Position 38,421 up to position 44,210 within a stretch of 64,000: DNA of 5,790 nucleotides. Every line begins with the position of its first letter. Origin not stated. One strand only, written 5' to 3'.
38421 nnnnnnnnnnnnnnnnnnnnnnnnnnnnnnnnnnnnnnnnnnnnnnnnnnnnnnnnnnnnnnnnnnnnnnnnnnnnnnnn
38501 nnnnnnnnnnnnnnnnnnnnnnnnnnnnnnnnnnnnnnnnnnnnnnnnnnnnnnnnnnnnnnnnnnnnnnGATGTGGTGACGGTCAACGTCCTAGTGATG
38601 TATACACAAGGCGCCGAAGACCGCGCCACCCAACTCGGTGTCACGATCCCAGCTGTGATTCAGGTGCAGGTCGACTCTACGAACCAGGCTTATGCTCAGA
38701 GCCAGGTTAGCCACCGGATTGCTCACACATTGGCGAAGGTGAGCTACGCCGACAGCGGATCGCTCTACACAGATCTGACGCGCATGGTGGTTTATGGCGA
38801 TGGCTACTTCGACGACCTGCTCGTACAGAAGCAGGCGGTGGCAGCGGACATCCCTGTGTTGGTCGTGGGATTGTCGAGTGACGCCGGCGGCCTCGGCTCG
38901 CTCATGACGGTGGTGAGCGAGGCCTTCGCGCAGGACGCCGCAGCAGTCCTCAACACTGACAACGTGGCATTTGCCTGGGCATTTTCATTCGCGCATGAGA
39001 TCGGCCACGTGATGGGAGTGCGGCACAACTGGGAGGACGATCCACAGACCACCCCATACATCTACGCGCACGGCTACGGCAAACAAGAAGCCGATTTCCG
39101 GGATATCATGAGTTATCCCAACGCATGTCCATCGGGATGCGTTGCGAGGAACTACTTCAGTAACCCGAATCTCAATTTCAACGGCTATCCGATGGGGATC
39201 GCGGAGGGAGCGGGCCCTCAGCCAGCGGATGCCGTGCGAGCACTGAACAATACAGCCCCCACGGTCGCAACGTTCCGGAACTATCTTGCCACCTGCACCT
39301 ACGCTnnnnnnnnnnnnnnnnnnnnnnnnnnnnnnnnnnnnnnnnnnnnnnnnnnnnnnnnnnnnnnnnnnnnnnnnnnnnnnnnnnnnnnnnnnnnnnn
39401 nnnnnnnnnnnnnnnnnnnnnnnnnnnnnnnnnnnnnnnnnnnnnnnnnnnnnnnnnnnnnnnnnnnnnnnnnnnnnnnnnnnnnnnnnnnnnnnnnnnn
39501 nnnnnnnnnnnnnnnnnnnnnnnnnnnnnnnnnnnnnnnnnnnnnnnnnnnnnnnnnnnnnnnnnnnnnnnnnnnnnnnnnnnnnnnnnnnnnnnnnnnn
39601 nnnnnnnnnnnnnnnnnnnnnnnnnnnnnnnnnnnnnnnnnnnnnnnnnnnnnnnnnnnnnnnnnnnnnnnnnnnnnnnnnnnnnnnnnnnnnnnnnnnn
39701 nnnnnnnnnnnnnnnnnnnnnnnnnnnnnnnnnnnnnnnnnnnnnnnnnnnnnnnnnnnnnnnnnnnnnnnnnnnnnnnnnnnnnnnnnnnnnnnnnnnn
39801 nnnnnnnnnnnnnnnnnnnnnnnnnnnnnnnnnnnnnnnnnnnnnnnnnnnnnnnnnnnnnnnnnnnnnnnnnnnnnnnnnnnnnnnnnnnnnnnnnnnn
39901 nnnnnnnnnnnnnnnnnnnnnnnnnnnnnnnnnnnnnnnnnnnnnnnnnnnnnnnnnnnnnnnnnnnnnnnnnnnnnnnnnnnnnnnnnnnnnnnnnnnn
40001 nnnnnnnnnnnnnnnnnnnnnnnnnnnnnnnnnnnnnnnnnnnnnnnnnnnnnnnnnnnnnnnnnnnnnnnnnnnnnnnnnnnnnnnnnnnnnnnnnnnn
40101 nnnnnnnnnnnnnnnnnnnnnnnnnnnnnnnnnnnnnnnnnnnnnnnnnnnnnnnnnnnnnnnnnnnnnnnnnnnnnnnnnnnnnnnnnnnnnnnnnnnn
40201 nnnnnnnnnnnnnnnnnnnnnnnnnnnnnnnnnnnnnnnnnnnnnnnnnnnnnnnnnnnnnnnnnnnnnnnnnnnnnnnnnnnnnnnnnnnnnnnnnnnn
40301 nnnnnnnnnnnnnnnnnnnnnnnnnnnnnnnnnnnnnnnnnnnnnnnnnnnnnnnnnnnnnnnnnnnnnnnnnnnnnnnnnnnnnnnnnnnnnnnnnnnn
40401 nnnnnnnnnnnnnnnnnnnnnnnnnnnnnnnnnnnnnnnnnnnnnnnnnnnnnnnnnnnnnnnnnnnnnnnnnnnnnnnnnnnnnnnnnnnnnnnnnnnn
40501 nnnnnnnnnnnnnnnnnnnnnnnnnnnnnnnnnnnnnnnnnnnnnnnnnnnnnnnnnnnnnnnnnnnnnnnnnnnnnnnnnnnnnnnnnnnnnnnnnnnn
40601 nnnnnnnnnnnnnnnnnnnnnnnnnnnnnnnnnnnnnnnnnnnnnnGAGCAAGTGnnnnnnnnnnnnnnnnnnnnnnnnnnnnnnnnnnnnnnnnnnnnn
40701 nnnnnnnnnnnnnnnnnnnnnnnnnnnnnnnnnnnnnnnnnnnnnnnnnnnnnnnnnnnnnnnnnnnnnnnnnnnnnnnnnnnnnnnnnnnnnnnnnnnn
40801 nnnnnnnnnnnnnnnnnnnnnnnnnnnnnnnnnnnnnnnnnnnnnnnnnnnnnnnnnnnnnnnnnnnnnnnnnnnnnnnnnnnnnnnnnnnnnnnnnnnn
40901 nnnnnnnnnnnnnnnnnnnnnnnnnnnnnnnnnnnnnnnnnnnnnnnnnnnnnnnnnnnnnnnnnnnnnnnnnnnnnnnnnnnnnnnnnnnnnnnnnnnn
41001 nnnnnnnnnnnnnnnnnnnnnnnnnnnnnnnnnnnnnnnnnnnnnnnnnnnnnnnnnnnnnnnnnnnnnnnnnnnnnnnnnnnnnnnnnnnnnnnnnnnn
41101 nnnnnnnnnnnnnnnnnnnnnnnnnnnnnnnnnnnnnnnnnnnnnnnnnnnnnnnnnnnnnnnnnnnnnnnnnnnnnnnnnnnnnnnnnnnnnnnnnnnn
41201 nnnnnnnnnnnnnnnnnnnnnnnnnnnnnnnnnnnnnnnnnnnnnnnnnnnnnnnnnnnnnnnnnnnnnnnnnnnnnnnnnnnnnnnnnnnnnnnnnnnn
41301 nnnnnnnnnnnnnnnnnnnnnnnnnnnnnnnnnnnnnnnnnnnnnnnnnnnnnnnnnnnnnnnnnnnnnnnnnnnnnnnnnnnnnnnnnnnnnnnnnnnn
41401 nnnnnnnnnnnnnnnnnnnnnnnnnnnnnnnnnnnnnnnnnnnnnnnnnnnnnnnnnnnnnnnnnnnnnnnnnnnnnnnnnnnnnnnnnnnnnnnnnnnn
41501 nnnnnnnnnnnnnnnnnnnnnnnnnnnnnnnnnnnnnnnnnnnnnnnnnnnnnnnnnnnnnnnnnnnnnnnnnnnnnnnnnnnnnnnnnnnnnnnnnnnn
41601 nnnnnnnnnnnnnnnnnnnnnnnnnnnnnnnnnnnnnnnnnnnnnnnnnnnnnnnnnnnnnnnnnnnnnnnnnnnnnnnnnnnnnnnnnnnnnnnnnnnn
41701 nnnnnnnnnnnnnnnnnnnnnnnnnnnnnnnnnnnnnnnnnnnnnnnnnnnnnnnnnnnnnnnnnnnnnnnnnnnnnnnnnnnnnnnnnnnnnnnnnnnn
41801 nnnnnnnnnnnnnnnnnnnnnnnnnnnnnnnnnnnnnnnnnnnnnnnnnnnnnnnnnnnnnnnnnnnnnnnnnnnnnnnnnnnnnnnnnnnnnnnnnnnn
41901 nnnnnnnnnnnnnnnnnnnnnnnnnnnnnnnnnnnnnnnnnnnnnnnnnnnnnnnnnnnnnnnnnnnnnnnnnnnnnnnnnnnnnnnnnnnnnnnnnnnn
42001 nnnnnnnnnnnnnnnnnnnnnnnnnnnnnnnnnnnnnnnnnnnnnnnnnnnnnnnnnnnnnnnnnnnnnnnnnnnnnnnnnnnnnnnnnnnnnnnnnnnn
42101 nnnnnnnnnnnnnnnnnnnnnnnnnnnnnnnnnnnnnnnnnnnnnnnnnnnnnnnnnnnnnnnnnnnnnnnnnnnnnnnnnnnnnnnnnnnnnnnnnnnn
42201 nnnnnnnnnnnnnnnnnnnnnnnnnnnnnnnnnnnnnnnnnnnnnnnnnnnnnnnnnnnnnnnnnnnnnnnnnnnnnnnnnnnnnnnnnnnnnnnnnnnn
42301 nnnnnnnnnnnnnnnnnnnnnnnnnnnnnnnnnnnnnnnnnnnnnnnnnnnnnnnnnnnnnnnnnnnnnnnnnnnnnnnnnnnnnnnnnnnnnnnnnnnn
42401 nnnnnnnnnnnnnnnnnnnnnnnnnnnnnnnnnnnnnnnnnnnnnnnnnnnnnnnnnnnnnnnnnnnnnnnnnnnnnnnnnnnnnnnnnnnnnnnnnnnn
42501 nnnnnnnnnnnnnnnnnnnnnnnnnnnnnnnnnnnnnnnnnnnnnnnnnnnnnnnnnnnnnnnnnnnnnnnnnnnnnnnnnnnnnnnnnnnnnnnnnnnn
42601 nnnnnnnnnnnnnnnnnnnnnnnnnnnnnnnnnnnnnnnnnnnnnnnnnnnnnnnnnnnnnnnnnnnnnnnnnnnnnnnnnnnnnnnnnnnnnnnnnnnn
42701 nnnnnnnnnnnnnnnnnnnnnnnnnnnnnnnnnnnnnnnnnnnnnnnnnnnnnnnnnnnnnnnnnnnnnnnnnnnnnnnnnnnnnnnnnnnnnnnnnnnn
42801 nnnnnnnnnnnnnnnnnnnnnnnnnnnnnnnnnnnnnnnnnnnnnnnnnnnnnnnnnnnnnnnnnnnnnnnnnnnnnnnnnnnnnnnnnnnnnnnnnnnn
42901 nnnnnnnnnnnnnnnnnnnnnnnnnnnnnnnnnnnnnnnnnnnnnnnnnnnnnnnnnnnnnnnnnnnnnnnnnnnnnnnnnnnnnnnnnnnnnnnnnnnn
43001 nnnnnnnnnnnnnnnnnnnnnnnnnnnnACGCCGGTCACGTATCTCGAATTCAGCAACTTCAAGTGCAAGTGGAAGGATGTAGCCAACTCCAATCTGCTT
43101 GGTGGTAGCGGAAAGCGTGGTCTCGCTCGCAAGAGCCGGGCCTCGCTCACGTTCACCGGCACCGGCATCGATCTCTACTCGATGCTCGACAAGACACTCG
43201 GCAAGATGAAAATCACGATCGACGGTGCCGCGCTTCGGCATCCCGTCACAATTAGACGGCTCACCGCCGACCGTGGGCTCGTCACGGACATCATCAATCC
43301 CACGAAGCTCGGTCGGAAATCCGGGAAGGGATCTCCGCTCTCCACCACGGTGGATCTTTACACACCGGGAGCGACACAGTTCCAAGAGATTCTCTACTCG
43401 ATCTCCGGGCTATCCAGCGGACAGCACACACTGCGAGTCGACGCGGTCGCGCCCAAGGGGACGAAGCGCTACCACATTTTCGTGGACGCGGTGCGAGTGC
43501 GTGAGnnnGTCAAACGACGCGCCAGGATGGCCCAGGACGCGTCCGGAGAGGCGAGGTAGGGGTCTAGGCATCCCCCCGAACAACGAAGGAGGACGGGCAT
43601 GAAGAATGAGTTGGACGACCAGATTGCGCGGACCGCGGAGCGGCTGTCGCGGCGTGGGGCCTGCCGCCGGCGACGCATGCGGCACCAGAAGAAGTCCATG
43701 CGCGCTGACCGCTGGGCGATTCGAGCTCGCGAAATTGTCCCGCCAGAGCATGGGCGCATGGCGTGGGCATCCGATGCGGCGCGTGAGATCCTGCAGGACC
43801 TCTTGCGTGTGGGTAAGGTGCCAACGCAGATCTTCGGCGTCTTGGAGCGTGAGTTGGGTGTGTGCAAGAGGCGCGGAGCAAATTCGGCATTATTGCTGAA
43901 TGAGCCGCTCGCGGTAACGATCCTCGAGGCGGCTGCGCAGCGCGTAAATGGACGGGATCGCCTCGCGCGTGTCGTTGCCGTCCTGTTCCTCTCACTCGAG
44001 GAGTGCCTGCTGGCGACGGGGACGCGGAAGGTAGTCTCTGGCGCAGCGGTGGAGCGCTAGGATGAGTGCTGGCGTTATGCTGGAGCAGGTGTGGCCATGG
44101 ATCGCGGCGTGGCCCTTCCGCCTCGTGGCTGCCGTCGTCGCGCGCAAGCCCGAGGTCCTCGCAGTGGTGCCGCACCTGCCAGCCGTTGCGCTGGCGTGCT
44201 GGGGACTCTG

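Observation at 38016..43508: Cargo pair of large secreted proteins carried on the mobile element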

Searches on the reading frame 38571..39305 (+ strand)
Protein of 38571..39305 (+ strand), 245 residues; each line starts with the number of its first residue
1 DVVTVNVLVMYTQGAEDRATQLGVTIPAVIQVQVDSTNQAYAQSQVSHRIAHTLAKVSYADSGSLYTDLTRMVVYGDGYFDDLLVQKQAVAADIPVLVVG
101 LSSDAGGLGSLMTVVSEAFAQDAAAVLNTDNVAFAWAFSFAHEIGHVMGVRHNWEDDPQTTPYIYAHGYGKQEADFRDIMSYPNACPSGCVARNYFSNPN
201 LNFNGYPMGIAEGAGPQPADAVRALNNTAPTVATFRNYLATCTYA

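Call 62: find_related_loci(query=A3, collection=metagenome_contigs, flank=10000)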
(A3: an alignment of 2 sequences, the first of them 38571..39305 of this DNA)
Query A3 (245 aa) in metagenome_contigs; peptide patterns used: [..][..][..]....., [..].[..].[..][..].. (x = any residue, [..] = any of these).
280 stretches matched a pattern; 8 encode a relative of the query (tblastn E <= 1e-3); 8 distinct loci.
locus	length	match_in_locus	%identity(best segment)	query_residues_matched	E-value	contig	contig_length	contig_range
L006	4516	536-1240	43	5-236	1e-47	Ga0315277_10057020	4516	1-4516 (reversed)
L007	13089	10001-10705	43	5-236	2e-47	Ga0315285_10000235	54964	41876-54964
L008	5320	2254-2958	43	5-236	2e-47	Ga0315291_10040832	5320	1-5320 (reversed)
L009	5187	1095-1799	43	5-236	2e-47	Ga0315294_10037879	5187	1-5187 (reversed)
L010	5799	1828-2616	33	1-244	9e-33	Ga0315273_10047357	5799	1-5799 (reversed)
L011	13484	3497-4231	34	4-236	4e-32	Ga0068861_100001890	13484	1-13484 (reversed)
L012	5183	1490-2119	35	29-236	1e-31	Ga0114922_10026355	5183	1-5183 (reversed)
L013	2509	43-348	44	138-236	2e-23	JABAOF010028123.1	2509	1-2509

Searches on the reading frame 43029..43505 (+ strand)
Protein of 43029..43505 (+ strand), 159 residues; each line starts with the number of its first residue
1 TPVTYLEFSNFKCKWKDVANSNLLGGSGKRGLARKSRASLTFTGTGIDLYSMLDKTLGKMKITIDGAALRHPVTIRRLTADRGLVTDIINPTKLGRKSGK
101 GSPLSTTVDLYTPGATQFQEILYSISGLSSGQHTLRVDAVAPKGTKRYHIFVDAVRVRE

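Call 39: find_related_loci(query=A1, collection=genome_contigs, flank=10000)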
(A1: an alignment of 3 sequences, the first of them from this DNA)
Query A1 (159 aa) in genome_contigs; peptide patterns used: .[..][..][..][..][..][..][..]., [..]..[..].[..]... (x = any residue, [..] = any of these).
27 stretches matched a pattern; 1 encode a relative of the query (tblastn E <= 1e-3); 1 distinct loci.
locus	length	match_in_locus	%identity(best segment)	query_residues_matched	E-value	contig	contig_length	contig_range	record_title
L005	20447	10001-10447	45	4-159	2e-35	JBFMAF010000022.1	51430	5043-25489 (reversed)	MAG: Acidobacteriota bacterium isolate MAG131 MAG131_22, whole genome shotgun sequence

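Call 40: find_related_loci(query=A1, collection=metagenome_contigs, flank=10000)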
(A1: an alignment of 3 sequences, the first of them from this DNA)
Query A1 (159 aa) in metagenome_contigs; peptide patterns used: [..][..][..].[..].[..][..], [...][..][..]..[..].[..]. (x = any residue, [..] = any of these).
181 stretches matched a pattern, but none encodes a relative of the query by tblastn (E <= 1e-3).

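Call 55: predict_structure(alignment_id=A1)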
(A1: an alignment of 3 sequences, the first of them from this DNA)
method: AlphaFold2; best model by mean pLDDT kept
length: 159 residues; sequences in the alignment: 3
mean_pLDDT: 57.3   pTM: 0.61
mean pLDDT of the five models: 57.3, 57.1, 54.6, 54.1, 49.2
residues with pLDDT >= 90: 0; 70-90: 42; 50-70: 60; < 50: 57
segments of 3 or more residues with pLDDT < 50: 1-11, 15-34, 81-100, 146-150
pLDDT, mean of each block of 10 residues (from residue 1): 40 46 36 59 75 66 67 57 46 43 67 59 74 75 49 59
secondary structure, 60 per line:
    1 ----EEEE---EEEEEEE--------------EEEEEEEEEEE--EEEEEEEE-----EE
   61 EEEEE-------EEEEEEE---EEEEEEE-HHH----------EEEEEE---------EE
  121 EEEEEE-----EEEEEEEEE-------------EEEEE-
elements in order: E5-8 E12-18 E33-43 E46-53 E59-65 E73-79 E83-89 E104-109 E119-126 E132-140 E154-158
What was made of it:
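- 43029..43505 (+): Gene 2 C-terminal beta jelly-roll, CE2_N-like (aa 792-950), putative glycan-binding module. AF2 model, all-beta, pLDDT 57, pTM 0.61 (call 55).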

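Call 74: find_related_loci(query=A1, collection=viral_contigs, flank=10000)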
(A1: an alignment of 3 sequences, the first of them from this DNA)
Query A1 (159 aa) in viral_contigs; peptide patterns used: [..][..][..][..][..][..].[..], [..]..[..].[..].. (x = any residue, [..] = any of these).
97 stretches matched a pattern, but none encodes a relative of the query by tblastn (E <= 1e-3).

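Call 83: search_protein_representatives(alignment_id=A1)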
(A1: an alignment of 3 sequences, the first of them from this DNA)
Query: 3 sequences, 159 profile positions. Proteins with E-value up to 0.001 (for the whole library): 585; up to 1e-10: 88; up to 1e-30: 5. The best 150 are listed.
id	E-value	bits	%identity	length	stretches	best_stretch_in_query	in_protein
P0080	1.2e-86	305.2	-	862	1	1-159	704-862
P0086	4.7e-70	251.3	-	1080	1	1-159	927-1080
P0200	6.9e-44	166.3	-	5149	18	14-65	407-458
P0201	7.8e-34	133.6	-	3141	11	13-72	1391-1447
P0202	2.8e-32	128.5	-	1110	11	9-72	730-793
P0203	3.9e-30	121.6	-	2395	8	108-157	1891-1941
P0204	8.8e-30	120.4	-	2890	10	10-70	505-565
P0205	1.5e-28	116.4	-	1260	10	10-70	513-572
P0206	1.0e-26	110.5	-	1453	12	106-157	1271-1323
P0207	1.3e-26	110.1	-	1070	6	107-157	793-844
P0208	3.3e-23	99.1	-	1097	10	10-67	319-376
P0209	1.3e-22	97.1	-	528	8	9-77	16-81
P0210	1.2e-20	90.7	-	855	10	107-157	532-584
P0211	1.9e-20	90.1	-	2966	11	106-155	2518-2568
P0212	5.1e-20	88.7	-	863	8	9-75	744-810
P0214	9.4e-20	87.8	-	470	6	107-157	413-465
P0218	3.9e-18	82.6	-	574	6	11-66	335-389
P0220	1.0e-17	81.2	-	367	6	104-143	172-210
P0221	1.1e-17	81.1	-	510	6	11-68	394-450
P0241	1.1e-13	68.1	-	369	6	15-67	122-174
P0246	3.8e-13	66.4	-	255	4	9-70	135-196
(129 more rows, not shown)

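Call 84: search_protein_families(library=pfam, proteins=[P0209, P0214, P0220, P0246, P0202, P0207, P0212, P0218, P0221, P0241], max_evalue=0.001)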
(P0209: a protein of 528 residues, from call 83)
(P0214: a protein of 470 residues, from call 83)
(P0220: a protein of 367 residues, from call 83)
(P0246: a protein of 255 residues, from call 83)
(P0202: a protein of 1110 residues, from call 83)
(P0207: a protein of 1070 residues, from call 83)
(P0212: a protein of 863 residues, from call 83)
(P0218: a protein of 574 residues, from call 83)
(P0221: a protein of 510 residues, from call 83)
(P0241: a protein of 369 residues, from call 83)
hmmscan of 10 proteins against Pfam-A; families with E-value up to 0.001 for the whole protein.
P0209 (528 aa): 3 families
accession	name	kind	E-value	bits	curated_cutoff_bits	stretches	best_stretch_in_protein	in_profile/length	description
PF17996.7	CE2_N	-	1.9e-20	73.4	27.9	1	39-108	16-81/108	Carbohydrate esterase 2 N-terminal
PF04408.29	HA2_N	-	6.3e-05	23.4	21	0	384-396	7-19/29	Helicase associated domain (HA2), winged-helix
PF18836.7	B_solenoid_ydck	-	0.00064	19.9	30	0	64-70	4-10/17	YdcK Beta solenoid repeat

P0214 (470 aa): 1 family
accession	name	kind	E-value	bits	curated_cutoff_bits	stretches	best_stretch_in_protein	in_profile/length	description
PF17996.7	CE2_N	-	8.2e-13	48.8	27.9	1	370-466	12-99/108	Carbohydrate esterase 2 N-terminal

P0220 (367 aa): 6 families
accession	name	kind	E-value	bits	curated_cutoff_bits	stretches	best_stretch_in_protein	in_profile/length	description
PF17996.7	CE2_N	-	3.3e-14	53.3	27.9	0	268-347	14-89/108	Carbohydrate esterase 2 N-terminal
PF19906.4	CGDB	-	2.7e-05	24.4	27.6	0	141-205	42-105/112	C-glycoside deglycosidase beta subunit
PF07943.18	PBP5_C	-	5.1e-05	23.8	21.2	0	23-46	62-85/91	Penicillin-binding protein 5, C-terminal domain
PF10309.14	NCBP3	-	8.4e-05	22.8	28.9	0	65-78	30-43/59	Nuclear cap-binding protein subunit 3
PF11448.13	DUF3005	-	0.00042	20.8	25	0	63-89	3-29/109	Protein of unknown function (DUF3005)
PF07691.17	PA14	-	0.0005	20.3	24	0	161-215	69-127/147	PA14 domain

P0246 (255 aa): 1 family
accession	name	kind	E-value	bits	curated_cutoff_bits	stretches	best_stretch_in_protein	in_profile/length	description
PF17996.7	CE2_N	-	2.6e-07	31.1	27.9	0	160-226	18-80/108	Carbohydrate esterase 2 N-terminal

P0202 (1110 aa): 7 families
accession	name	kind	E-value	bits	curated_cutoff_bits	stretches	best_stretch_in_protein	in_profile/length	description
PF17996.7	CE2_N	-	5.4e-39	133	27.9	5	881-956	11-82/108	Carbohydrate esterase 2 N-terminal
PF00963.24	Cohesin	-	2.9e-13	50.7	24.1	1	48-156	10-123/139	Cohesin domain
PF13385.13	Laminin_G_3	-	6.6e-06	26.8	27.6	0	644-670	89-115/151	Concanavalin A-like lectin/glucanases superfamily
PF16967.11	TcfC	-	0.00012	22.1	29.4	0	643-659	10-26/68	E-set like domain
PF08896.16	DUF1842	-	0.00019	22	23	0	807-844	57-95/113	Domain of unknown function (DUF1842)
PF13737.12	DDE_Tnp_1_5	-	0.00051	20.9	28.1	0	644-674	2-33/112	Transposase DDE domain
PF04182.18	B-block_TFIIIC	-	0.00093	19.7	22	0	787-832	18-60/73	B-block binding subunit of TFIIIC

P0207 (1070 aa): 11 families
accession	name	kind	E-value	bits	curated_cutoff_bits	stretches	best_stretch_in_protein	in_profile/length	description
PF00082.27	Peptidase_S8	-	3.4e-60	204.3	21.8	1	144-387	1-288/288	Subtilase family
PF00041.27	fn3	-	1e-29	103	25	3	630-714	2-82/84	Fibronectin type III domain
PF22148.1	Fervidolysin_NPro-like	-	3.5e-17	63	21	1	33-109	7-81/81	Fervidolysin N-terminal prodomain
PF25788.1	Ig_Rha78A_N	-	5.5e-15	56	27.4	1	638-717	14-101/105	Rha78A-like, N-terminal immunoglobulin domain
PF17996.7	CE2_N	-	1.6e-11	44.6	27.9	0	756-823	18-81/108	Carbohydrate esterase 2 N-terminal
PF21557.3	RhaB_D2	-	9e-07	29.3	27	0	762-841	32-104/172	Alpha-L-rhamnosidase, domain D2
PF16655.11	PhoD_N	-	1.2e-05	26.2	30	0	901-928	55-78/90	PhoD-like phosphatase, N-terminal domain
PF25814.1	fn3_SORL1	-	1.3e-05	25.5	27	0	533-591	4-58/90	SORL1-like, fn3 domain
PF16656.11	Pur_ac_phosph_N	-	1.7e-05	25.7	30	1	859-942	6-93/93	Purple acid Phosphatase, N-terminal domain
PF24489.1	Ig_J_second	-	5.2e-05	23.7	27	0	577-622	52-97/105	Tip attachment protein J second Ig-like domain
PF19906.4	CGDB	-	0.0003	21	27.6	0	806-825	88-107/112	C-glycoside deglycosidase beta subunit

P0212 (863 aa): 5 families
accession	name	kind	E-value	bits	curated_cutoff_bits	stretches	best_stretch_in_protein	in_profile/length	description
PF17996.7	CE2_N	-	3.7e-16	59.6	27.9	1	362-436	16-85/108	Carbohydrate esterase 2 N-terminal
PF00963.24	Cohesin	-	1.4e-11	45.2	24.1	1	47-157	10-119/139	Cohesin domain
PF09223.17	ZinT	-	7.5e-05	23.1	27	0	745-851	22-127/181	ZinT (YodA) periplasmic lipocalin-like zinc-recruitment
PF12751.13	Vac7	-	0.00029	20.8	28.7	0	660-721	63-122/383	Vacuolar segregation subunit 7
PF24502.1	Ig_TMEM131homol_3rd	-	0.00098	20.1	27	0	257-284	48-75/97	TMEM131 homolog third Ig-like domain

P0218 (574 aa): 2 families
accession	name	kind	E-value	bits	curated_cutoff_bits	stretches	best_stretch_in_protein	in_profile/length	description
PF18560.7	Lectin_like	-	5.9e-15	56.2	27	1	2-57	102-156/156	Lectin like domain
PF17996.7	CE2_N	-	3.2e-09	37.2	27.9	0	94-163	15-80/108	Carbohydrate esterase 2 N-terminal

P0221 (510 aa): 1 family
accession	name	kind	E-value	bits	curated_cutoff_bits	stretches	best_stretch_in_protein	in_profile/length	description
PF17996.7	CE2_N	-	3.9e-10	40.2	27.9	0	409-490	11-89/108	Carbohydrate esterase 2 N-terminal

P0241 (369 aa): 4 families
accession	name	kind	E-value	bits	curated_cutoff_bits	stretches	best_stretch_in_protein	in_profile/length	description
PF17996.7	CE2_N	-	2.2e-11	44.2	27.9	0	141-207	18-80/108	Carbohydrate esterase 2 N-terminal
PF22433.2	MtxA_IG-like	-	6e-06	26.5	26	0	320-353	37-70/83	Magnetotaxis protein MtxA, Immunoglobulin-like domain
PF22704.2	CBM13-like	-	0.00018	22.1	30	0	42-81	32-69/82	Alpha-galactosidase, CBM13 domain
PF19906.4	CGDB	-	0.00045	20.5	27.6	0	320-348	79-107/112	C-glycoside deglycosidase beta subunit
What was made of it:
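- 43029..43505 (+): The profile search finds 585 proteins, and all 10 sampled carry Pfam CE2_N (calls 83, 84).
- P0207 combines an S8 protease with fn3, CE2_N and PhoD_N modules (call 84).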

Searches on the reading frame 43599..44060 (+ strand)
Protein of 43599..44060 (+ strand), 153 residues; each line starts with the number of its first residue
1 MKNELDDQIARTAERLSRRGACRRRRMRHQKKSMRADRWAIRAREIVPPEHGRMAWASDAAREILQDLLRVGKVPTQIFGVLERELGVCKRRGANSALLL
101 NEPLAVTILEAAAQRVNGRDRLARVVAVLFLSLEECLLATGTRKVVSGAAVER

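Call 9: search_protein_families(library=pfam, proteins=[window:43599-44060:+], max_evalue=0.01)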
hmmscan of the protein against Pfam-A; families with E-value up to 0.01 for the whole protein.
window:43599-44060:+ (153 aa): 0 families

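Call 16: search_protein_families(library=pfam, proteins=[window:43599-44060:+], max_evalue=1)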
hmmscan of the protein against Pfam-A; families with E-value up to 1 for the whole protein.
window:43599-44060:+ (153 aa): 2 families
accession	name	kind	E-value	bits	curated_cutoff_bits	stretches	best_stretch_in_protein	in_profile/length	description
PF18090.7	SoPB_HTH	-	0.093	13.3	27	1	35-80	6-51/75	Centromere-binding protein HTH domain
PF15636.11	Tox-GHH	-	0.14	12.6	25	1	23-67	3-47/78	GHH signature containing HNH/Endo VII superfamily nuclease toxin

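Call 78: search_protein_families(library=ncbifam, proteins=[window:43599-44060:+], max_evalue=0.05)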
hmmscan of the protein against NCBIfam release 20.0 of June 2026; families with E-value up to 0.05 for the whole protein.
window:43599-44060:+ (153 aa): 0 families
